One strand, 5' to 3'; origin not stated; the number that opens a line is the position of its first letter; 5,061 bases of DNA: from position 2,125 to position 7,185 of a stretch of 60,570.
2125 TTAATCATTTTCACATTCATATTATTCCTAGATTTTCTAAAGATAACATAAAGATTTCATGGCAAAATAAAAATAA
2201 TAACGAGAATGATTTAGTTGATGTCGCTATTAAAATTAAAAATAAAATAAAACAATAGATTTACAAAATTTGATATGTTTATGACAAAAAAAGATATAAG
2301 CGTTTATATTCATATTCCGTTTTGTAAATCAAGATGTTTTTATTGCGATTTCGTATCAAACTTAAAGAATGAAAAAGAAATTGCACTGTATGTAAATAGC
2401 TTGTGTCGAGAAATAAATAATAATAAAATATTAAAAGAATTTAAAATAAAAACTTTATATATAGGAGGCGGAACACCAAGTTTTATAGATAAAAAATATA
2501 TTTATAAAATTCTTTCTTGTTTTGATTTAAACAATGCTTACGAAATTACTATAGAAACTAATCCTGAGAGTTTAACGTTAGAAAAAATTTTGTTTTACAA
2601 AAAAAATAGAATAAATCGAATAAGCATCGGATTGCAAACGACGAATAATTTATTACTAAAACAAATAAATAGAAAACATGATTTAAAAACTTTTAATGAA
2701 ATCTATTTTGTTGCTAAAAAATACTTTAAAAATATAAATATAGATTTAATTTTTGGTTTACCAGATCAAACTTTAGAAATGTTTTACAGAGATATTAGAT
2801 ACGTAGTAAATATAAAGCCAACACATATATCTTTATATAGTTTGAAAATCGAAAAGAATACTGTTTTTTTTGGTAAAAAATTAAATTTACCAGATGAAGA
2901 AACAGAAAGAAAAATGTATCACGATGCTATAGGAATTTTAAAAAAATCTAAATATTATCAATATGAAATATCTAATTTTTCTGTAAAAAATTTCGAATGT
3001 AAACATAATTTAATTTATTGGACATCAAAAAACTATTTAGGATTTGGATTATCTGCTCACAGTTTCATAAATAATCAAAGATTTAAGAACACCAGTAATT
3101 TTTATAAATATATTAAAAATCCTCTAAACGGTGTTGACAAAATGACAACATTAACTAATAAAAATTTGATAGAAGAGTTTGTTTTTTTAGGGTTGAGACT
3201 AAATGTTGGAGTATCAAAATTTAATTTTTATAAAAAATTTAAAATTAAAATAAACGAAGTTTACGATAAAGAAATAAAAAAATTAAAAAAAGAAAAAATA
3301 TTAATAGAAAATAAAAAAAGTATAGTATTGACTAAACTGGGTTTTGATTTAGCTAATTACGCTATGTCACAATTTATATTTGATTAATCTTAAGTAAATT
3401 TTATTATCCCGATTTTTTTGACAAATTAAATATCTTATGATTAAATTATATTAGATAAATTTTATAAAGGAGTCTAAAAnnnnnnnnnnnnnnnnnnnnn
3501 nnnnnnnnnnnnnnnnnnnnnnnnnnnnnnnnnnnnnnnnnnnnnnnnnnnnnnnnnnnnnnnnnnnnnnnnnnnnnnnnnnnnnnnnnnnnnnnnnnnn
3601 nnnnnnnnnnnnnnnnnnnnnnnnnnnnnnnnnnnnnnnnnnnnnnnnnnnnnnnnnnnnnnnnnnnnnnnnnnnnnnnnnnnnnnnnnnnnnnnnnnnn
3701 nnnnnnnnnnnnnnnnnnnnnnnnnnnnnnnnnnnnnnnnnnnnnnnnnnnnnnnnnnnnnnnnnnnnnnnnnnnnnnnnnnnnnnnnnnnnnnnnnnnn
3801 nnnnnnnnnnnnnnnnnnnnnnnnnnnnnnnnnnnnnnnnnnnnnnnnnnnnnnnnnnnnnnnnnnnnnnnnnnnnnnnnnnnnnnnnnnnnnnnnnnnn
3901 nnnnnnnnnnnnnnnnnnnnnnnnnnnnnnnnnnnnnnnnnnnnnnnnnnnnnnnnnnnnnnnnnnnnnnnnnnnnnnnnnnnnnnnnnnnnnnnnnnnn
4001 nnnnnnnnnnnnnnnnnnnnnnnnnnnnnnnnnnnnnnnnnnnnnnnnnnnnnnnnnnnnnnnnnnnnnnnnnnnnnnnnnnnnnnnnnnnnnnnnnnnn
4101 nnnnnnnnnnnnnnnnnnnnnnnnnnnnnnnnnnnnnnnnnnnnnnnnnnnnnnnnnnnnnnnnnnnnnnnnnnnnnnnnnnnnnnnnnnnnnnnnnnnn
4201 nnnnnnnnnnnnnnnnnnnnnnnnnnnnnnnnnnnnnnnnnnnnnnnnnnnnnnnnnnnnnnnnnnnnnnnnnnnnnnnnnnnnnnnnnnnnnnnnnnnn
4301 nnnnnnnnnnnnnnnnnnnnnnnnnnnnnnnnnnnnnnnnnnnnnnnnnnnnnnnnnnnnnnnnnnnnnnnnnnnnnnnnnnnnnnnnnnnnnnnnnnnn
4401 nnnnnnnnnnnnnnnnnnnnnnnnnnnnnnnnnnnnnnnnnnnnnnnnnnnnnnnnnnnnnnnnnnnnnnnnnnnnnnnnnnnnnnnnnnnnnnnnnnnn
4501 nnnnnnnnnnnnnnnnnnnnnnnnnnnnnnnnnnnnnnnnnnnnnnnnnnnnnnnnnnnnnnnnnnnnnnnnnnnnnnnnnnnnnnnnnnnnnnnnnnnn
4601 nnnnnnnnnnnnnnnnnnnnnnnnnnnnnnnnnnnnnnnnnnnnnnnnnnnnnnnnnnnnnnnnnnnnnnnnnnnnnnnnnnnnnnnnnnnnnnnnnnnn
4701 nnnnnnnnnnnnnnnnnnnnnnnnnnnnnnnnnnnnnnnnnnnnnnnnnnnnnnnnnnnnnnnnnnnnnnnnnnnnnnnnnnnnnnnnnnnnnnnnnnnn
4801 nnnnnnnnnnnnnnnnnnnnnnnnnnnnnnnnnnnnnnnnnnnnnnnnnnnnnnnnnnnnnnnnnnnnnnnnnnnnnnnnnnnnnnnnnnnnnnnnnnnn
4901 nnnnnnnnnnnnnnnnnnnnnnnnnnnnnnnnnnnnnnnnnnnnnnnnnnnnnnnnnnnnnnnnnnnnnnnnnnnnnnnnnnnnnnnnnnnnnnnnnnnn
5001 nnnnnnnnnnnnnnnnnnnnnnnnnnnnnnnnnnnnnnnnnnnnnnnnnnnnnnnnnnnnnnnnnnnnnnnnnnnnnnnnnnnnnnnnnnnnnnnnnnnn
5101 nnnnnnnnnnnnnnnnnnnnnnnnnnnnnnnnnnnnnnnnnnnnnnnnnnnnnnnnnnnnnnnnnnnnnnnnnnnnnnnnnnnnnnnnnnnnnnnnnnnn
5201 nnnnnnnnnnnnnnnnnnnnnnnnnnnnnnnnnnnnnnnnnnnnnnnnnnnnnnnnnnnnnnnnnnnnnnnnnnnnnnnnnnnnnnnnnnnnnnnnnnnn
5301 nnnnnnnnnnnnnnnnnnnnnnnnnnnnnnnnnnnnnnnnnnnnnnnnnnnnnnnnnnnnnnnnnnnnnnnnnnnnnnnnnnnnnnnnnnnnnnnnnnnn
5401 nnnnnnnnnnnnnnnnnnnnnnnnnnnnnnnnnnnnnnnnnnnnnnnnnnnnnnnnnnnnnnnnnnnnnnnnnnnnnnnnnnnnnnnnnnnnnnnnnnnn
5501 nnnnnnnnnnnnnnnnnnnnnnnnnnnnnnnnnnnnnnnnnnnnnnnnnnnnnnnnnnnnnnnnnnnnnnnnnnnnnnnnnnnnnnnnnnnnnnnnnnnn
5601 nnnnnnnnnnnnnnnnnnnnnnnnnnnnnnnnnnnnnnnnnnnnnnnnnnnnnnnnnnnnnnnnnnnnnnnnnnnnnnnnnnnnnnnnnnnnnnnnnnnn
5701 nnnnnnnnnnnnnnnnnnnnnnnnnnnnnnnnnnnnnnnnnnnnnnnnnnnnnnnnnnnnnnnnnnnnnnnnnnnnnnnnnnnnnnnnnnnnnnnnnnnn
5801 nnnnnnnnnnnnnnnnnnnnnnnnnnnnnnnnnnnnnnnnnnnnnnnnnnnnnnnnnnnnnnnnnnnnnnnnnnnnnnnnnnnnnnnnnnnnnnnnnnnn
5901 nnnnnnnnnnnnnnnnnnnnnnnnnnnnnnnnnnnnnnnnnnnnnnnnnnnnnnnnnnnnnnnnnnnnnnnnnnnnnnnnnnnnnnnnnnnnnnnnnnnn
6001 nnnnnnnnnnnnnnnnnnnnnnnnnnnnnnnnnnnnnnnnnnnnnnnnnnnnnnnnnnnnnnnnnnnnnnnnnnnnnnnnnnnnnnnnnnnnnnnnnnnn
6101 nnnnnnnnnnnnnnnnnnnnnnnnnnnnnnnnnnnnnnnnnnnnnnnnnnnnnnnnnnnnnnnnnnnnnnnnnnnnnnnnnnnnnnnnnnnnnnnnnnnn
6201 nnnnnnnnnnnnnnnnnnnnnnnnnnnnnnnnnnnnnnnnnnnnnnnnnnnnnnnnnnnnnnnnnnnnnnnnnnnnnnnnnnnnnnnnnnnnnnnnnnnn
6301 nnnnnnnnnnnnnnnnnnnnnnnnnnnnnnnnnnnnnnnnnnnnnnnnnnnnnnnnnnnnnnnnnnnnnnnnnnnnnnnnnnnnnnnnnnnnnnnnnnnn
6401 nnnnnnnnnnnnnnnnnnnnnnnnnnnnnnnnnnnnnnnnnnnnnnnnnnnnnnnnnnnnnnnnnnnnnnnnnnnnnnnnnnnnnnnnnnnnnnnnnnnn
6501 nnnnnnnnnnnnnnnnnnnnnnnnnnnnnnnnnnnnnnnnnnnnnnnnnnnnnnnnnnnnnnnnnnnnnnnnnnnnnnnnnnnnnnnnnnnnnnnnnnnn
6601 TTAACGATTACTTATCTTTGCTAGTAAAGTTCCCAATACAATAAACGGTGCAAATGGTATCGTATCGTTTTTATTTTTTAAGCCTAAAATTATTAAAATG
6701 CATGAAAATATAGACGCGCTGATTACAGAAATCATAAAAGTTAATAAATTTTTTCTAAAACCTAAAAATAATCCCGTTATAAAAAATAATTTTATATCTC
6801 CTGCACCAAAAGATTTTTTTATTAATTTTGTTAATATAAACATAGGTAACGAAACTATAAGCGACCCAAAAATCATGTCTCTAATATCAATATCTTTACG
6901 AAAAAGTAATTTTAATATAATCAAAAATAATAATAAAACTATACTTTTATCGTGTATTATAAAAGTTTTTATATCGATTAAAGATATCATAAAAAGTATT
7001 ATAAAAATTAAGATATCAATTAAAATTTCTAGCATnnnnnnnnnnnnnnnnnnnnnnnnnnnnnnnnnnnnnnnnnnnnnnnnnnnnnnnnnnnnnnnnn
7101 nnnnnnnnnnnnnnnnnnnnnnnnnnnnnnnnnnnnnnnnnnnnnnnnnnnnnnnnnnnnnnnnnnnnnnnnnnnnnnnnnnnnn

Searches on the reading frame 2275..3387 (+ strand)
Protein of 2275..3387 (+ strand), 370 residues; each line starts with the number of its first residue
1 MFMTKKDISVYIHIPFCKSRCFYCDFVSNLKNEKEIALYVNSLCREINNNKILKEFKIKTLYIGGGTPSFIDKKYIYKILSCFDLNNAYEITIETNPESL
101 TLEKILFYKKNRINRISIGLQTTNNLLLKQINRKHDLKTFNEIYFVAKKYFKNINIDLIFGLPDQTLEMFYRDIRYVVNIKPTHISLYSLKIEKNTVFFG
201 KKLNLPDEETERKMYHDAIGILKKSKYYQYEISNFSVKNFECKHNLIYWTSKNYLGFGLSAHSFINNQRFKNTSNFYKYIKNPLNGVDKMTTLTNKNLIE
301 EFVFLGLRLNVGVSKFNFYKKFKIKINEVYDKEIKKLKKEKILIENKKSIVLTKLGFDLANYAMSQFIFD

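Call 24: search_protein_families(library=pfam, proteins=[window:2275-3387:+], max_evalue=0.0001)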
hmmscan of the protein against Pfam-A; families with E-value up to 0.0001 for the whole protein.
window:2275-3387:+ (370 aa): 2 families
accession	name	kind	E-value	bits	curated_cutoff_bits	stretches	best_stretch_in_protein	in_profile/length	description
PF04055.27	Radical_SAM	-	4.7e-22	79.4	29.5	1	11-175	1-164/166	Radical SAM superfamily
PF06969.22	HemN_C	-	2.7e-12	47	24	1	293-358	1-66/67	HemN C-terminal domain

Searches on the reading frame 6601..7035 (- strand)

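Call 18: search_protein_families(library=pfam, proteins=[window:6601-7035:-], max_evalue=0.01)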
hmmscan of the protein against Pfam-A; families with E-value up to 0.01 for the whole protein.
window:6601-7035:- (144 aa): 1 family
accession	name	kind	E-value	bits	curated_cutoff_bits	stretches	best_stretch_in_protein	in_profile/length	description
PF01478.23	Peptidase_A24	-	9.1e-12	45.8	26.5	1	8-111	1-103/104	Type IV leader peptidase family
